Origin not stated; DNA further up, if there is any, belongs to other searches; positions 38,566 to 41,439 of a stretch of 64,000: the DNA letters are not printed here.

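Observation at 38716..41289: Glycoside hydrolase (clan GH-A) fused to a membrane GT2; hydrolase and transferase in one polypeptide upstream of the synthase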

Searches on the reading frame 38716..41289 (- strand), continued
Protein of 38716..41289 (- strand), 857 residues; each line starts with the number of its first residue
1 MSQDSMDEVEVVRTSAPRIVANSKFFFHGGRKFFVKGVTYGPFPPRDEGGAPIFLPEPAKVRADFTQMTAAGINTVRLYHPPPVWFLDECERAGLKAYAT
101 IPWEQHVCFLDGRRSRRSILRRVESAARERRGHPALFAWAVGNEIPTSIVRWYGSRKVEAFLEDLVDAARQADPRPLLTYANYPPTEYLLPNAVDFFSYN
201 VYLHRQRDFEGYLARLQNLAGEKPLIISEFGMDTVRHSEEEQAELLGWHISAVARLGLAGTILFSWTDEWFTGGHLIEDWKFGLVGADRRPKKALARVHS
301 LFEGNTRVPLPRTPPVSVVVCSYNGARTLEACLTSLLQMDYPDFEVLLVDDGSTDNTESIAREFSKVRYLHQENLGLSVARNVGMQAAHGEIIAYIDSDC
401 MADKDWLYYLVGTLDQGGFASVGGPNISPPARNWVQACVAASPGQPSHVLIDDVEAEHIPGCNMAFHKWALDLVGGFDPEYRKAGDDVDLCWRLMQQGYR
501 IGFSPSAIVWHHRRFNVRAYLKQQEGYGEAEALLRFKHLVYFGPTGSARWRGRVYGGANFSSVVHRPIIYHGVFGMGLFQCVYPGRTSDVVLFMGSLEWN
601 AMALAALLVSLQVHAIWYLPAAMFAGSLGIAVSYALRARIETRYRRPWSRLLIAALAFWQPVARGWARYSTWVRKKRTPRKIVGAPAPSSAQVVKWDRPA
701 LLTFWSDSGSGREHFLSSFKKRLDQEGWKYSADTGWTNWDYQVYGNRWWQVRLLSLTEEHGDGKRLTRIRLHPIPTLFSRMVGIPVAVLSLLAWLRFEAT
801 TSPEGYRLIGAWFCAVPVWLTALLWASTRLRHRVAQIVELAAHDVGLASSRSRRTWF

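Call 25: find_encoding_contigs(protein=P0005, flank=10000, max_places=2)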
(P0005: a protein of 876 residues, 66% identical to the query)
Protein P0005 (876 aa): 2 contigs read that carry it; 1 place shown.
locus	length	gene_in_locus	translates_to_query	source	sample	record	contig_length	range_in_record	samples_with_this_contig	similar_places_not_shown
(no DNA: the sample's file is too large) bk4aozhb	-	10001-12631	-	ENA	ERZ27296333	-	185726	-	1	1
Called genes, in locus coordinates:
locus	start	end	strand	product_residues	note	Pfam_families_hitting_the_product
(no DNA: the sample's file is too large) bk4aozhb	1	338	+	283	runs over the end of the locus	PF01148:CTP_transf_1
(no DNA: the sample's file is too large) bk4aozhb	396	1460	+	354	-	PF00892:EamA (faint)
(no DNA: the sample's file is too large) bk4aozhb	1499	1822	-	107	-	PF01883:FeS_assembly_P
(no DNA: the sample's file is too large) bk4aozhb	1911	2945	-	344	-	PF01883:FeS_assembly_P, PF10609:ParA, PF00142:Fer4_NifH (weak), PF01656:CbiA, PF02374:ArsA_ATPase (faint), PF09140:MipZ, PF13614:AAA_31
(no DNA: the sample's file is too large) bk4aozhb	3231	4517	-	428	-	PF00266:Aminotran_5, PF01212:Beta_elim_lyase (weak), PF01041:DegT_DnrJ_EryC1 (weak)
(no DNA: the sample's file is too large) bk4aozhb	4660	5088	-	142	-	PF01592:NifU_N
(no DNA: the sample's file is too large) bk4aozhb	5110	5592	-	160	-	PF02082:Rrf2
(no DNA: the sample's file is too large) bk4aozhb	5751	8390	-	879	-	PF13431:TPR_17 (faint)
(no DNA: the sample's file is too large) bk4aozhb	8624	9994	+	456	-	PF00330:Aconitase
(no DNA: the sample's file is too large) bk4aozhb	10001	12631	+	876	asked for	PF02836:Glyco_hydro_2_C (weak), PF13506:Glyco_transf_21, PF00535:Glycos_transf_2, PF10111:Glyco_tranf_2_2, PF13641:Glyco_tranf_2_3, PF13632:Glyco_trans_2_3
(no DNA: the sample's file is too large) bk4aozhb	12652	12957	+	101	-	PF01329:Pterin_4a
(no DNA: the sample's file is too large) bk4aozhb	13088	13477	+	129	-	PF03819:MazG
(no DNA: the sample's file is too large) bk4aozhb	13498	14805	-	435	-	-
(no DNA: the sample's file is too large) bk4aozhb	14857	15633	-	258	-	-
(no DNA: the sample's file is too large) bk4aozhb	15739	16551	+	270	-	PF01261:AP_endonuc_2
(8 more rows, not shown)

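Call 26: find_encoding_contigs(protein=P0043, flank=10000, max_places=2)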
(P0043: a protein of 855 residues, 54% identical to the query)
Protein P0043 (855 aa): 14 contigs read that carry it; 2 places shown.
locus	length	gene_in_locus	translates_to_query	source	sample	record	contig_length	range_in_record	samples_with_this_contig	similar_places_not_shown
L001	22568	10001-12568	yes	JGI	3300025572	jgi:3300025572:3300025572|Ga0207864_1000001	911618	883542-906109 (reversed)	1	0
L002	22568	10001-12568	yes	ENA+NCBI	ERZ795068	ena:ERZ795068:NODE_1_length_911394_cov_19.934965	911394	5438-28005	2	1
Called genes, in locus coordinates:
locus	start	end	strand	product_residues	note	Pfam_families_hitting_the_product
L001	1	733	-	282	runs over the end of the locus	PF25182:NonGDSL (faint), PF00657:Lipase_GDSL, PF13472:Lipase_GDSL_2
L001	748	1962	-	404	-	PF25275:Golvesin_C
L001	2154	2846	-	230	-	-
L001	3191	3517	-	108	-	-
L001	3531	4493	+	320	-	PF08240:ADH_N, PF00107:ADH_zinc_N, PF13602:ADH_zinc_N_2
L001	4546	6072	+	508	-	PF00144:Beta-lactamase, PF11954:DUF3471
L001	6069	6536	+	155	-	PF08837:DUF1810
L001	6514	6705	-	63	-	-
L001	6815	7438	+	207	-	PF03734:YkuD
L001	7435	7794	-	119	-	PF02311:AraC_binding, PF07883:Cupin_2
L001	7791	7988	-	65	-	-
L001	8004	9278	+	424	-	PF00202:Aminotran_3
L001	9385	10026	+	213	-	PF13744:HTH_37 (weak)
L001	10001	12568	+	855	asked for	PF03198:Glyco_hydro_72, PF02836:Glyco_hydro_2_C (weak), PF13506:Glyco_transf_21 (weak), PF00535:Glycos_transf_2, PF10111:Glyco_tranf_2_2 (weak), PF13641:Glyco_tranf_2_3, PF13632:Glyco_trans_2_3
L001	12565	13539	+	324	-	PF02547:Queuosine_synth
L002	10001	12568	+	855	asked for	PF03198:Glyco_hydro_72, PF02836:Glyco_hydro_2_C (weak), PF13506:Glyco_transf_21 (weak), PF00535:Glycos_transf_2, PF10111:Glyco_tranf_2_2 (weak), PF13641:Glyco_tranf_2_3, PF13632:Glyco_trans_2_3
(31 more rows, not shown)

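Call 27: find_encoding_contigs(protein=P0003, flank=10000, max_places=1)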
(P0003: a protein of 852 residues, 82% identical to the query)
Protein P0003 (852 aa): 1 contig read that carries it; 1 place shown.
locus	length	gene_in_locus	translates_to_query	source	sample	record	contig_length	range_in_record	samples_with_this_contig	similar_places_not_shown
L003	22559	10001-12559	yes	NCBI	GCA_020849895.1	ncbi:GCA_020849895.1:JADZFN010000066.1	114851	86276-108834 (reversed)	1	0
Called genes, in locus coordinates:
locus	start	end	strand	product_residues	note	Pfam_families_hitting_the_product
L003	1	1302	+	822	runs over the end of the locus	-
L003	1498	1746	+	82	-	-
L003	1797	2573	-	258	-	PF00005:ABC_tran, PF13304:AAA_21 (faint), PF12399:BCA_ABC_TP_C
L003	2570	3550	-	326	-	PF02653:BPD_transp_2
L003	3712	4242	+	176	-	PF01451:LMWPc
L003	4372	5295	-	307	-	PF02826:2-Hacid_dh_C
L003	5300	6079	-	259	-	PF11306:DUF3108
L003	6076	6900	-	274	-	PF01694:Rhomboid, PF20216:DUF6576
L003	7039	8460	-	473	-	PF13372:Alginate_exp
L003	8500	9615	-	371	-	PF03595:SLAC1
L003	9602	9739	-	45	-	-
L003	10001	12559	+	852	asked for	PF02836:Glyco_hydro_2_C (weak), PF03198:Glyco_hydro_72 (faint), PF13506:Glyco_transf_21, PF00535:Glycos_transf_2, PF10111:Glyco_tranf_2_2, PF13641:Glyco_tranf_2_3, PF13632:Glyco_trans_2_3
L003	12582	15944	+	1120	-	PF00704:Glyco_hydro_18 (weak), PF01522:Polysacc_deac_1, PF13506:Glyco_transf_21, PF00535:Glycos_transf_2, PF13641:Glyco_tranf_2_3, PF01644:Chitin_synth_1 (weak), PF03142:Chitin_synth_2, PF13632:Glyco_trans_2_3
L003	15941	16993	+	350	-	PF02156:Glyco_hydro_26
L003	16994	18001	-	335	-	PF01118:Semialdhyde_dh, PF02774:Semialdhyde_dhC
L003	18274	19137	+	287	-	PF08501:Shikimate_dh_N, PF01488:Shikimate_DH (weak), PF18317:SDH_C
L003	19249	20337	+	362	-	PF06750:A24_N_bact, PF01478:Peptidase_A24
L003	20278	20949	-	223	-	-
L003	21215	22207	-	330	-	PF00682:HMGL-like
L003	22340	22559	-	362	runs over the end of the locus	PF03739:LptF_LptG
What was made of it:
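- The same trio (GH-A/GT2, CE4/GT2, GH26-like) is kept in an 82%-identical Verrucomicrobiae MAG (call 27). In L003 the trio is not next to any exosortase genes (call 27).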

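Call 28: find_encoding_contigs(protein=P0070, flank=8000, max_places=1)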
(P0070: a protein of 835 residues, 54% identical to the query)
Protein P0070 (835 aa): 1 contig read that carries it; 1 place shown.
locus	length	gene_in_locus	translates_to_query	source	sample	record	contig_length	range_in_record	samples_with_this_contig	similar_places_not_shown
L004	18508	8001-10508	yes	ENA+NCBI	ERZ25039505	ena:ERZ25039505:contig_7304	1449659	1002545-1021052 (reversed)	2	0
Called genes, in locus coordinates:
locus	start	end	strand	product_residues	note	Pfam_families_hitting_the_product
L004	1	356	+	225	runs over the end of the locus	PF01618:MotA_ExbB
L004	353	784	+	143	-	PF02472:ExbD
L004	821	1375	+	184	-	PF01327:Pep_deformylase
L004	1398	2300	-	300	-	-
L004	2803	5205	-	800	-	PF10070:DabA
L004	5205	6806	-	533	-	PF00662:Proton_antipo_N, PF00361:Proton_antipo_M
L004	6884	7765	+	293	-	PF00126:HTH_1, PF03466:LysR_substrate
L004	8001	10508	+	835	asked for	PF02836:Glyco_hydro_2_C (faint), PF03198:Glyco_hydro_72, PF13506:Glyco_transf_21 (weak), PF00535:Glycos_transf_2, PF10111:Glyco_tranf_2_2, PF13641:Glyco_tranf_2_3, PF13632:Glyco_trans_2_3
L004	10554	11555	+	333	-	PF02547:Queuosine_synth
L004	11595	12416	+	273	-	PF05598:DUF772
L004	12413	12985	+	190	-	PF01609:DDE_Tnp_1, PF13751:DDE_Tnp_1_6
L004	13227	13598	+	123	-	PF01710:HTH_Tnp_IS630 (weak), PF13518:HTH_28 (weak)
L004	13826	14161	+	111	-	PF13358:DDE_3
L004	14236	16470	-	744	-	-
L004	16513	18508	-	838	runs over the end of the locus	-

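Call 29: predict_structure(alignment_id=A1)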
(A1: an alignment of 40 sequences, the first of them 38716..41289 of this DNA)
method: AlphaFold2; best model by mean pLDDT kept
length: 857 residues; sequences in the alignment: 40
mean_pLDDT: 76.8   pTM: 0.73
mean pLDDT of the five models: 76.8, 75.9, 74.9, 73.8, 73.7
residues with pLDDT >= 90: 255; 70-90: 390; 50-70: 91; < 50: 121
segments of 3 or more residues with pLDDT < 50: 1-13, 430-447, 514-588, 638-643, 734-737, 855-857
pLDDT, mean of each block of 10 residues (from residue 1): 35 64 81 91 83 89 97 94 95 96 74 89 95 95 80 81 93 94 71 87 81 80 84 72 89 89 91 80 89 93 77 94 72 89 94 79 92 86 95 89 87 88 70 32 40 70 88 89 70 84 82 49 43 36 31 29 33 30 43 71 83 80 84 61 60 76 68 72 62 74 90 92 89 57 87 88 86 85 81 77 79 88 89 91 88 49
secondary structure, 60 per line:
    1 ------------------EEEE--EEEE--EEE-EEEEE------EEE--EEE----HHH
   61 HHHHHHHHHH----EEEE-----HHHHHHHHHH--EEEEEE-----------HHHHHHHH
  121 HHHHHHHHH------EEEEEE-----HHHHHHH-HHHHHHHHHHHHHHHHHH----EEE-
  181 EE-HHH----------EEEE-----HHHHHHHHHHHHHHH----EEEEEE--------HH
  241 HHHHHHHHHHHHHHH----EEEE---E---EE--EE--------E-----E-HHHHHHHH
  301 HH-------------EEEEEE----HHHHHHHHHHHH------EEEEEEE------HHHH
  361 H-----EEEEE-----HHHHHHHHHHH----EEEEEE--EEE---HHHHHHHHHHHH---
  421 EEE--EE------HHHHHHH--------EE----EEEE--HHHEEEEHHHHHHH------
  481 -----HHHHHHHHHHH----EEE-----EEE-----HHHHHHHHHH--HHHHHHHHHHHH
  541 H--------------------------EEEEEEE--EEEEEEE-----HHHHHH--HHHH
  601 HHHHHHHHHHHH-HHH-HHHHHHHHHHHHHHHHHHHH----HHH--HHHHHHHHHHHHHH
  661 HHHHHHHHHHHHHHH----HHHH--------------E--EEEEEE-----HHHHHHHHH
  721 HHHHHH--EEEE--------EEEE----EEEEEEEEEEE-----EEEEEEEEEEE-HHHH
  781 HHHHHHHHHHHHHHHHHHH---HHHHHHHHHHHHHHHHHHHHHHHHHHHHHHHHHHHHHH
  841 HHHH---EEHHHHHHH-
elements in order (helices of 4 or more, strands of 3 or more residues): E19-22 E25-28 E31-33 E35-39 E46-48 E51-53 H58-70 E75-78 H84-93 E96-101 H113-129 E136-141 H147-153 H155-172 E177-179 E197-200 H206-220 E225-230 H239-255 E260-263 H293-302 E316-321 H326-337 E344-350 H357-361 E367-371 H377-387 E392-397 E400-402 H406-417 E421-423 H434-440 E455-458 E464-467 H468-474 H486-496 E501-503 E509-511 H517-526 H529-541 E568-574 E577-583 H589-594 H597-612 H618-637 H647-675 H680-683 E701-706 H712-726 E729-732 E741-744 E749-759 E765-775 H777-799 H803-844 H850-856
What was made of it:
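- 39382..39522 (-): TM hairpin 1 (TM1 ~590-612, TM2 ~615-636). Helices 597-612 and 618-637 in the model (call 29).
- On Clan GH-A glycoside hydrolases: The AF2 model has pLDDT of 80-97 over most of aa 20-300 and alternating β/α elements (call 29).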

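Call 32: fold_search(model_id=the predicted structure, library=pdb)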
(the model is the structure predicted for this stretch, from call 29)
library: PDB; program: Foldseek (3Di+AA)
matches with E <= 10: 1641; with E <= 0.001: 712
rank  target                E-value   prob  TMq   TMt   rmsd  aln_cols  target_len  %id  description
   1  9fz9_A                1.6e-15  1.00  0.31  0.49   4.5       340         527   19  Glycoside Hydrolase Family 157 from Labilibaculum antarcticum, wild type SeMet derivative (LaGH157) (released 2025-07-16)
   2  9g4n_C                2.8e-15  1.00  0.31  0.49   4.4       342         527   19  Glycoside Hydrolase Family 157 from Labilibaculum antarcticum (LaGH157) E224A mutant in complex with Laminaritriose an (released 2025-05-21)
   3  9g4n_B                5.1e-15  1.00  0.31  0.49   3.8       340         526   18  Glycoside Hydrolase Family 157 from Labilibaculum antarcticum (LaGH157) E224A mutant in complex with Laminaritriose an (released 2025-05-21)
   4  6d89_A                5.7e-15  1.00  0.27  0.39   5.4       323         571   19  Bacteroides uniformis beta-glucuronidase 1 with N-terminal loop deletion (released 2018-10-17)
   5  5c71_A                6.3e-15  1.00  0.29  0.42   3.9       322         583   19  The structure of Aspergillus oryzae a-glucuronidase complexed with glycyrrhetinic acid monoglucuronide (released 2016-06-29)
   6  6d1n_A                7.4e-15  1.00  0.27  0.39   5.4       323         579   19  Apo structure of Bacteroides uniformis Beta-glucuronidase 1 (released 2018-10-17)
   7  5c70_B                8.2e-15  1.00  0.30  0.43   3.5       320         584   19  The structure of Aspergillus oryzae beta-glucuronidase (released 2016-06-15)
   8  5c71_B                9.6e-15  1.00  0.29  0.42   3.7       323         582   20  The structure of Aspergillus oryzae a-glucuronidase complexed with glycyrrhetinic acid monoglucuronide (released 2016-06-29)
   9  6lem_A                1.0e-14  1.00  0.29  0.41   4.6       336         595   17  Structure of E. coli beta-glucuronidase complex with C6-nonyl uronic isofagomine (released 2021-01-27)
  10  9g4n_A                1.1e-14  1.00  0.31  0.48   4.5       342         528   19  Glycoside Hydrolase Family 157 from Labilibaculum antarcticum (LaGH157) E224A mutant in complex with Laminaritriose an (released 2025-05-21)
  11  9fz9_C                1.2e-14  1.00  0.30  0.48   4.6       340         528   19  Glycoside Hydrolase Family 157 from Labilibaculum antarcticum, wild type SeMet derivative (LaGH157) (released 2025-07-16)
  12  6ld0_A                1.4e-14  1.00  0.29  0.39   4.1       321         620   18  Structure of Bifidobacterium dentium beta-glucuronidase complexed with C6-hexyl uronic isofagomine (released 2021-01-27)
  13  6d89_B                1.9e-14  1.00  0.27  0.40   5.4       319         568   18  Bacteroides uniformis beta-glucuronidase 1 with N-terminal loop deletion (released 2018-10-17)
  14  1bhg_A                2.0e-14  1.00  0.29  0.39   3.9       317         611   18  HUMAN BETA-GLUCURONIDASE AT 2.6 A RESOLUTION (released 1997-09-17)
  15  6leg_A                2.3e-14  1.00  0.30  0.41   3.6       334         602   16  Structure of E. coli beta-glucuronidase complex with uronic isofagomine (released 2021-01-27)
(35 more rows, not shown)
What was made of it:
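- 40390..41247 (-): Clan GH-A (β/α)8 barrel, GH157-like (aa 15-300). Foldseek top hit 9fz9 at 1.6e-15 (call 32).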

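Call 34: search_solved_structures(query=A1, max_evalue=0.001)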
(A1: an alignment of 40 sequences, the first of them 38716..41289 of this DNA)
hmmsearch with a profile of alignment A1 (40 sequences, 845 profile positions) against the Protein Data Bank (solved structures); distinct sequences matched with E-value up to 0.001: 95 (the best 60 are shown).
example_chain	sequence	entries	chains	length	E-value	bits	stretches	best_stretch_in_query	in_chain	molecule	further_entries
2z87_A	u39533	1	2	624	2.2e-34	121.8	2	293-403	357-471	Chondroitin synthase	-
2z86_A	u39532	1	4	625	2.2e-34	121.8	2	293-403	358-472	Chondroitin synthase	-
5hea_A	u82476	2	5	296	4.3e-22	81.2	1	311-413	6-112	Putative glycosyltransferase (GalT1)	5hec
3bcv_A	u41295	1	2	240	3.2e-21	78.2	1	309-404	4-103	Putative glycosyltransferase protein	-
6p61_A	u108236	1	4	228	2.2e-20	75.5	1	301-411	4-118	Glycosyltransferase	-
8vh7_A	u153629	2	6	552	1e-16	63.3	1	288-411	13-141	Heparosan synthase B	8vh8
8viw_A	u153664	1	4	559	1.1e-16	63.3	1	288-411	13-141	Heparosan synthase B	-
5tze_C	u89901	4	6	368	4.1e-14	54.8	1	311-403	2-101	Glycosyl transferase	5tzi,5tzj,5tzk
9fz9_A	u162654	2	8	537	4.9e-14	54.5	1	10-268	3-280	Glycoside hydrolase family 2 catalytic domain-containing protein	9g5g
5tz8_A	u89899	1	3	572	8.8e-14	53.6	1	311-403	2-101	Glycosyl transferase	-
9g4n_A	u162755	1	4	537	4.9e-13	51.2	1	10-268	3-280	Glycoside hydrolase family 2 catalytic domain-containing protein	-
6ncw_A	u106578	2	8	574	7e-13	50.7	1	12-296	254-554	Beta-galacturonidase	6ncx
6pxu_A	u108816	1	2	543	2.7e-12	48.8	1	302-418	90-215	Polypeptide N-acetylgalactosaminyltransferase 12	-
6s22_A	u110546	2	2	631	1.1e-11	46.7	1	307-423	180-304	Polypeptide N-acetylgalactosaminyltransferase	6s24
5mlz_A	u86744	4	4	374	2.2e-11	45.7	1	309-422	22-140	Dolichol monophosphate mannose synthase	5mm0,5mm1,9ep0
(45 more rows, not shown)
